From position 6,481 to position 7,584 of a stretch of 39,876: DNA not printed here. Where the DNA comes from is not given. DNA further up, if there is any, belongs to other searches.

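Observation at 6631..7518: Photoactive-looking heliorhodopsin embedded inside an aromatic-catabolism / succinate-semialdehyde locus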

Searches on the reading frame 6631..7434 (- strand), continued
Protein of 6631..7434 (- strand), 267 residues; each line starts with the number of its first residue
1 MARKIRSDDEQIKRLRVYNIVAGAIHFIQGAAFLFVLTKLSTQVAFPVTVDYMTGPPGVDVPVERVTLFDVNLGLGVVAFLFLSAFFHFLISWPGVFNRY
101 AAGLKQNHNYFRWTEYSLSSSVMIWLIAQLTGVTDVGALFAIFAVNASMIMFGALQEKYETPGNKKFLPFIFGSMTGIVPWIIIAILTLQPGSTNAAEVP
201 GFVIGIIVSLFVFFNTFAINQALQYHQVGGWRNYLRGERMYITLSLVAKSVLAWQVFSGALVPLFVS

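Call 11: find_related_loci(query=window:6631-7434:-, collection=genome_contigs, flank=10000)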
Query window:6631-7434:- (267 aa) in genome_contigs; peptide patterns used: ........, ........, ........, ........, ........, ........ (x = any residue, [..] = any of these).
447 stretches matched a pattern; 339 encode a relative of the query (tblastn E <= 1e-3); the best 80 are kept; 80 distinct loci.
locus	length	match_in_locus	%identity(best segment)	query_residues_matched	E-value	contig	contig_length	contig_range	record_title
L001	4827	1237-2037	89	1-267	5e-166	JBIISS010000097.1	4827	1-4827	MAG: Microbacteriaceae bacterium isolate ME2004-05-19_3300042291_group2_bin81 Rohwer_bin156_scaffold_17730_c1, whole gen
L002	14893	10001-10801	88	1-267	9e-163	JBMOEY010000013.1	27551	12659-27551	MAG: Microbacteriaceae bacterium isolate Deming_bin.156 contig3890, whole genome shotgun sequence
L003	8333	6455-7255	89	1-267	2e-162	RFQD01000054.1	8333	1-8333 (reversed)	MAG: Microbacteriaceae bacterium isolate WB4_3_0180 contig_100_53, whole genome shotgun sequence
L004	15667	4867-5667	88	1-267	3e-162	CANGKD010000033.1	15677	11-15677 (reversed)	MAG: Actinobacteria bacterium isolate Jr-28jun17-161 genome assembly, contig: Jr-28jun17-C5378, whole genome shotgun seq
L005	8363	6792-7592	88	1-267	6e-162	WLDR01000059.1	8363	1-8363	MAG: Actinomycetota bacterium isolate UFOp-RE-16jun15-109 RE-16jun15-109-c59, whole genome shotgun sequence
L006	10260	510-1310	90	1-267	7e-161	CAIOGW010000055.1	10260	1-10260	MAG: uncultured Microbacteriaceae bacterium isolate Loclat_bin-19123 genome assembly, contig: bin-19123:055/212, whole g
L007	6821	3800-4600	90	1-267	3e-161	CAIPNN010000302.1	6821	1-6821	MAG: uncultured actinobacterium isolate ErkenSummer_bin-6119 genome assembly, contig: bin-6119:302/311, whole genome sho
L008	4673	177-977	90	1-267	5e-164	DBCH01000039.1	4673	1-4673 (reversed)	MAG TPA_asm: Microbacteriaceae bacterium UBA963 UBA963_contig_105345, whole genome shotgun sequence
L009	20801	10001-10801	88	1-267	4e-160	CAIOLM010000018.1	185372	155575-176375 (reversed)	MAG: uncultured Microbacteriaceae bacterium isolate MJ-2014_bin-0072 genome assembly, contig: bin-0072:18/44, whole geno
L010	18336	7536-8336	88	1-267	5e-158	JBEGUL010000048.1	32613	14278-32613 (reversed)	MAG: Actinomycetota bacterium isolate redbuttecreek_2019_sw_WHONDRS-S19S_0086_B_bin.41 scaffold_1495717, whole genome sh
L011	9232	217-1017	87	1-267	7e-158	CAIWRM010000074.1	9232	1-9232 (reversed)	MAG: uncultured Microbacteriaceae bacterium isolate Loclat_bin-10091 genome assembly, contig: bin-10091:074/266, whole g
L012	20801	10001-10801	87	1-267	1e-156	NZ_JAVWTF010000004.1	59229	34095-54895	MAG: Aurantimicrobium sp. isolate CGS3Y3-bin43 NODE_4_length_59229_cov_4.871653, whole genome shotgun sequence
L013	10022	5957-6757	87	1-267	7e-157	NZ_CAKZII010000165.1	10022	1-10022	MAG: uncultured Aurantimicrobium sp. isolate ERR2114805_bin.82_CONCOCT_v1.1_MAG ERZ1034363.2087, whole genome shotgun se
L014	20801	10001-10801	87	1-267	1e-156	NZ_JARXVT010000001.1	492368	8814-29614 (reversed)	Aurantimicrobium minutum strain MWH-Bo1 Ga0505250_01, whole genome shotgun sequence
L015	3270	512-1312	87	1-267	7e-164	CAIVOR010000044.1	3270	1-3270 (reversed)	MAG: uncultured Microbacteriaceae bacterium isolate Ki3-D3_bin-1000 genome assembly, contig: bin-1000:044/372, whole gen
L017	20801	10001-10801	88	1-267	7e-156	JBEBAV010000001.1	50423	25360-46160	MAG: Actinomycetota bacterium isolate arikareeriver_2019_sw_WHONDRS-S19S_0023_B_bin.21 scaffold_891426, whole genome sho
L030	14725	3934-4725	76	1-264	1e-134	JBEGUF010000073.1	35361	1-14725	MAG: Actinomycetota bacterium isolate redbuttecreek_2019_sw_WHONDRS-S19S_0086_B_bin.18 scaffold_502751, whole genome sho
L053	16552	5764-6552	76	1-263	4e-130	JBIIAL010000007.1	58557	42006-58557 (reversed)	MAG: Rhodoluna sp. isolate ME2000-05-11D8pf_3300042483_group1_bin87 Rohwer_bin160_scaffold_127_c1, whole genome shotgun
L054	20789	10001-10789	76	1-263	4e-130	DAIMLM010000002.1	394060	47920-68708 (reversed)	MAG TPA_asm: Rhodoluna sp. isolate CTOTU2215 NODE_6_length_394060_cov_7.570252, whole genome shotgun sequence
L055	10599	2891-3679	75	1-263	7e-130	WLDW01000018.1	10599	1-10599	MAG: Actinomycetota bacterium isolate UFOp-RE-16jun15-68 RE-16jun15-68-c18, whole genome shotgun sequence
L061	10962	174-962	75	1-263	1e-129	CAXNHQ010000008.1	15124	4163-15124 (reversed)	MAG: Rhodoluna sp. isolate GE-03apr19-268 genome assembly, contig: GE-03apr19-C5933, whole genome shotgun sequence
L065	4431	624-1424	69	1-267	1e-129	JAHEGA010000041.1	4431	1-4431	MAG: Microbacteriaceae bacterium isolate Ww374 NODE_25859_length_4431_cov_8.806961, whole genome shotgun sequence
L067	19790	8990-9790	69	1-267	3e-127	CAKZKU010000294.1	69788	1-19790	MAG TPA_asm: uncultured Microbacteriaceae bacterium isolate ERR2094175_bin.128_CONCOCT_v1.1_MAG genome assembly, contig:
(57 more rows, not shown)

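Call 45: search_protein_families(library=pfam, proteins=[L017:13514-15157:+, L053:6577-6990:+, L030:4793-6955:-, L067:9800-10609:+, L011:1106-2311:+, L055:4139-5131:+, L061:2420-4078:+, L055:6822-7835:+, L065:1922-2425:+, L054:6681-8192:-], max_evalue=0.00001)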
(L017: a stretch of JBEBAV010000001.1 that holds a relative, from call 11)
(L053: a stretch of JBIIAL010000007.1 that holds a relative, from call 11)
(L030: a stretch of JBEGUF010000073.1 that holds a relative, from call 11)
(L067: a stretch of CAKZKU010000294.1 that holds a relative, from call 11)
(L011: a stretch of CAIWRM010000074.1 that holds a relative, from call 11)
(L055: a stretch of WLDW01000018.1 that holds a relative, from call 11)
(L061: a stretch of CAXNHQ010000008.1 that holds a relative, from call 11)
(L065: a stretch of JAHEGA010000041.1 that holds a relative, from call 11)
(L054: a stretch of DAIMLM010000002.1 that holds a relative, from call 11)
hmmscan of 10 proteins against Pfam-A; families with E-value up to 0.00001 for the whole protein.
L017:13514-15157:+ (547 aa): 1 family
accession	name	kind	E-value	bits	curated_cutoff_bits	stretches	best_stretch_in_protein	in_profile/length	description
PF00128.31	Alpha-amylase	-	1.6e-102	344.5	22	1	14-485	1-443/446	Alpha amylase, catalytic domain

L053:6577-6990:+ (137 aa): 0 families

L030:4793-6955:- (720 aa): 2 families
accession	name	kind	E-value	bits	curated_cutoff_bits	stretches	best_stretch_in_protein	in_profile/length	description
PF03176.21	MMPL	-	4.8e-103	345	20.5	2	140-401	76-332/333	MMPL family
PF00873.25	ACR_tran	-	2.5e-07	29.3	28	1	163-365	821-1020/1021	AcrB/AcrD/AcrF family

L067:9800-10609:+ (269 aa): 1 family
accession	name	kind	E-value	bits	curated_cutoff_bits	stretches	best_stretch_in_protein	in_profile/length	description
PF07920.16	DUF1684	-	3.6e-36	124.9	25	1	121-257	2-139/139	Protein of unknown function (DUF1684)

L011:1106-2311:+ (401 aa): 1 family
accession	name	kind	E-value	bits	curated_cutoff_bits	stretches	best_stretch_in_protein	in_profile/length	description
PF01551.29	Peptidase_M23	-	2.8e-29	101.6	28.7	1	295-390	3-96/96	Peptidase family M23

L055:4139-5131:+ (330 aa): 1 family
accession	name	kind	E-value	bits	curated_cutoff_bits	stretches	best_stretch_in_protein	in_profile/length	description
PF03741.22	TerC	-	9.4e-52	175.8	27.8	1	72-274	2-177/178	Integral membrane protein TerC family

L061:2420-4078:+ (552 aa): 1 family
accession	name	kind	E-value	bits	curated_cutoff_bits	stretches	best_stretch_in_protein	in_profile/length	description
PF05960.17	DUF885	-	5.4e-157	525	32.4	1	23-549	1-532/532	Bacterial protein of unknown function (DUF885)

L055:6822-7835:+ (337 aa): 3 families
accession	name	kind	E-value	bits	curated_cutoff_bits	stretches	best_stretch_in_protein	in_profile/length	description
PF00326.27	Peptidase_S9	-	1.8e-15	57.5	22.6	1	134-335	9-210/213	Prolyl oligopeptidase family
PF12146.15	Hydrolase_4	-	1.8e-11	44.3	27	1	111-252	5-136/239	Serine aminopeptidase, S33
PF02129.25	Peptidase_S15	-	1.7e-09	38.2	23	1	127-240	46-151/262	X-Pro dipeptidyl-peptidase (S15 family)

L065:1922-2425:+ (167 aa): 1 family
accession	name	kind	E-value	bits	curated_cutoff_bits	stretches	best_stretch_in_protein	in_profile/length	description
PF11343.13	DUF3145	-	7.7e-60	201.5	25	1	9-165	1-156/156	Protein of unknown function (DUF3145)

L054:6681-8192:- (503 aa): 5 families
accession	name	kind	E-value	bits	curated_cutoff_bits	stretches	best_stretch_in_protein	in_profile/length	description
PF11066.14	DUF2867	-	8.8e-39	133.5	27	1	349-495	1-142/142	Protein of unknown function (DUF2867)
PF13460.12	NAD_binding_10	-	3.4e-17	63.3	27.2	1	27-132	1-100/184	NAD(P)H-binding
PF05368.20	NmrA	-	5.9e-16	59.4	27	1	24-127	6-104/298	NmrA-like family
PF01370.27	Epimerase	-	3.3e-09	37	20.9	1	24-129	2-114/240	NAD dependent epimerase/dehydratase family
PF01073.25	3Beta_HSD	-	7.3e-08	32.2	22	1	24-128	1-114/280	3-beta hydroxysteroid dehydrogenase/isomerase family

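Call 47: search_protein_families(library=pfam, proteins=[L053:6577-6990:+], max_evalue=1)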
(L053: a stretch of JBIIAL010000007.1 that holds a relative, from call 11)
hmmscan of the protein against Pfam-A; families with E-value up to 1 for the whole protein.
L053:6577-6990:+ (137 aa): 2 families
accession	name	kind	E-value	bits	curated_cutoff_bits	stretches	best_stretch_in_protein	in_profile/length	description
PF07681.17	DoxX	-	1.8e-05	25.7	23.6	1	5-79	2-76/85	DoxX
PF07291.16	MauE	-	0.00045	20.9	27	1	1-82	1-86/128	Methylamine utilisation protein MauE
